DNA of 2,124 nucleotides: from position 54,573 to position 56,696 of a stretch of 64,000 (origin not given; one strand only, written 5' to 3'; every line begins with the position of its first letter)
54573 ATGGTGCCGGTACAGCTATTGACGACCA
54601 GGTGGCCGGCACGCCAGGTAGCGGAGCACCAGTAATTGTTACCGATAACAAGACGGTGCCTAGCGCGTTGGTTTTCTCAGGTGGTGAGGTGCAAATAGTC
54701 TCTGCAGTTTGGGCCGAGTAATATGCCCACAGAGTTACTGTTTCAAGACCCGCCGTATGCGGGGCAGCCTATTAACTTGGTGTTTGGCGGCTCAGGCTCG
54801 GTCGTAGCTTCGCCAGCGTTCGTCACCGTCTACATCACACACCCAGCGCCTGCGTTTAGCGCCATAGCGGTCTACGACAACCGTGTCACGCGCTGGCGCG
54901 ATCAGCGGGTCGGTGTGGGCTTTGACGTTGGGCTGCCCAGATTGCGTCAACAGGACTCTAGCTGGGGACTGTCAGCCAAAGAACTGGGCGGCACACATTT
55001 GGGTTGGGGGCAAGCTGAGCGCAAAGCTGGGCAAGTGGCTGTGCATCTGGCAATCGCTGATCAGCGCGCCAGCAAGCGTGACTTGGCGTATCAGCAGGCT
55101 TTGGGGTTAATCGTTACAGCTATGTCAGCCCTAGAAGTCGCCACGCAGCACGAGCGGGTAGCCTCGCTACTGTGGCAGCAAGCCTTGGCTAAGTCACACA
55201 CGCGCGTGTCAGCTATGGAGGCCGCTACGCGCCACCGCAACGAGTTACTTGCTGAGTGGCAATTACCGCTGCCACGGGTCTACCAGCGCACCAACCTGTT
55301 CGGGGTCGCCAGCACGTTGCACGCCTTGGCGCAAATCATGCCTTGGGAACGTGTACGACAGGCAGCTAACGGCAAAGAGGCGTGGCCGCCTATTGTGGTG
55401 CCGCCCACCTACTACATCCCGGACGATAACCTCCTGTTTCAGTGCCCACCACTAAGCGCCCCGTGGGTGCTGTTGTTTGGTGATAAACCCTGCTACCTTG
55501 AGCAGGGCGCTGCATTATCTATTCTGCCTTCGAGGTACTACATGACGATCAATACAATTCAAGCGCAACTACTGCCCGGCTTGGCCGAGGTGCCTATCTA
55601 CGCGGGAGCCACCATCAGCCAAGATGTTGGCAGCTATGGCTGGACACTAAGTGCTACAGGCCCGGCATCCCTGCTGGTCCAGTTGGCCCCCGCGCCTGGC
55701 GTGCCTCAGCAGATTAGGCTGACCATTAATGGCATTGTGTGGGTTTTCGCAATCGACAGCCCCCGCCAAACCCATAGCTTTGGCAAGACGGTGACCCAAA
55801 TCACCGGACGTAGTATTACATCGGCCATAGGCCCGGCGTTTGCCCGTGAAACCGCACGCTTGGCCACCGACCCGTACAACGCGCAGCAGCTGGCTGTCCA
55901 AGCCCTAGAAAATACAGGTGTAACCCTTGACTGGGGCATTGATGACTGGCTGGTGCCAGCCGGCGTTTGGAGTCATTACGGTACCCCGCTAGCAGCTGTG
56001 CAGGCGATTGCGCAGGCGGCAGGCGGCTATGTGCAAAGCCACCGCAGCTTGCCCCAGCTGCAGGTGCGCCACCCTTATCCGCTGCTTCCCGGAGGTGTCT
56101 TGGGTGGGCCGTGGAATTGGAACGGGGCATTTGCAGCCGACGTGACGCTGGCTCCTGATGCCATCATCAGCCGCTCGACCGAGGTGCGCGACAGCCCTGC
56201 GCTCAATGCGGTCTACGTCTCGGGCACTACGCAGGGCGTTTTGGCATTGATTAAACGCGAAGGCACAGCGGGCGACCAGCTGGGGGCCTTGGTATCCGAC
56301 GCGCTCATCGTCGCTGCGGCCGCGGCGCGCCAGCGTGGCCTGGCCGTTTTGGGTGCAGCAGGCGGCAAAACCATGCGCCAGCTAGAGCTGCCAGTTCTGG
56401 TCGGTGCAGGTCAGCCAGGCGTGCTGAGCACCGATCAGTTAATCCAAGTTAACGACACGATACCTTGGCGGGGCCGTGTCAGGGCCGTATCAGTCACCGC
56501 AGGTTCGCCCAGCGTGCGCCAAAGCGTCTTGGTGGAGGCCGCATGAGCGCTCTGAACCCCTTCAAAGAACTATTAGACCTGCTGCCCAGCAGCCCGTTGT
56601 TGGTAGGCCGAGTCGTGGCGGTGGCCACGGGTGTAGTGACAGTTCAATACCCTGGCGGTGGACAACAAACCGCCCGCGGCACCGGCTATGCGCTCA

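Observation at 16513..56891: Intact Mu-type transposable prophage whose late region is split into divergent blocks at opposite genome ends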

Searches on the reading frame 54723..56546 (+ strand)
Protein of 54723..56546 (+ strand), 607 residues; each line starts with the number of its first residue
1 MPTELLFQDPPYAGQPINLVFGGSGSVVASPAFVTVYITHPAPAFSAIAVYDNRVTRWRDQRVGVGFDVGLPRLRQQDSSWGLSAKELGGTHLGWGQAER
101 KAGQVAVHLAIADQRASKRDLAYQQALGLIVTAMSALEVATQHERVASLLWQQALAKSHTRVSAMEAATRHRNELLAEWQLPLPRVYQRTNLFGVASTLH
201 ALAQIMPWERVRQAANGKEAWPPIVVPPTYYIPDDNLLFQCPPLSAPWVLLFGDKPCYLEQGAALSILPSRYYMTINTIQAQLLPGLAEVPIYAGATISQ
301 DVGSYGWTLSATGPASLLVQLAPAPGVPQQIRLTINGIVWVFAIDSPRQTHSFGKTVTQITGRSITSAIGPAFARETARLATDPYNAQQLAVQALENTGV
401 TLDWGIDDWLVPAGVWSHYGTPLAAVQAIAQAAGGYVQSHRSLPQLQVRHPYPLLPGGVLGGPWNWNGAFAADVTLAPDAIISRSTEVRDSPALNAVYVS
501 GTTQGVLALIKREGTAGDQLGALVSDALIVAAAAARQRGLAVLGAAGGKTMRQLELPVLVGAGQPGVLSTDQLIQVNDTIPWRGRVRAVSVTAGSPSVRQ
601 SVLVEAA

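Call 12: search_protein_families(library=phrogs, proteins=[window:54723-56546:+])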
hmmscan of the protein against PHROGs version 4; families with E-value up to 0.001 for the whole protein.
window:54723-56546:+ (607 aa): 2 families
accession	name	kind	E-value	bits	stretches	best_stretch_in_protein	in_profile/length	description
phrog_6079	-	tail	1.4e-92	312.3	1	11-605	10-601/605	tail protein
phrog_1887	-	tail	1.3e-07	31.9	1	336-591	385-640/670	tail protein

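Call 66: find_encoding_contigs(protein=window:54723-56546:+, flank=3000, max_places=8)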
Protein window:54723-56546:+ (607 aa): 2 contigs read that carry it; 2 places shown.
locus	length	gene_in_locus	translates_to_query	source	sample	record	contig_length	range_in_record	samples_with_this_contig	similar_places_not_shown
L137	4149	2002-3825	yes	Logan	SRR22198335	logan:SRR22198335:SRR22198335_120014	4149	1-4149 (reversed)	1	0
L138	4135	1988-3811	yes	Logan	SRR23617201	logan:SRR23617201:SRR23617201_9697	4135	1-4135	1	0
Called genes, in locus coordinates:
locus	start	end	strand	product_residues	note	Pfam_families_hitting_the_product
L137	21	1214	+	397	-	-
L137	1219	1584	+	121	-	-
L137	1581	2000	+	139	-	-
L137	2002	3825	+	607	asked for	-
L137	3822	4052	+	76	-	-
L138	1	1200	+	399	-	?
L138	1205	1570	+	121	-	-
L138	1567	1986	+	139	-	-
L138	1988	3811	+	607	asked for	-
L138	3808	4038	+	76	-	-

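Call 69: find_related_loci(query=window:54723-56546:+, collection=viral_contigs, flank=6000)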
Query window:54723-56546:+ (607 aa) in viral_contigs; peptide patterns used: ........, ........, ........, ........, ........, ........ (x = any residue, [..] = any of these).
4 stretches matched a pattern, but none encodes a relative of the query by tblastn (E <= 1e-3).
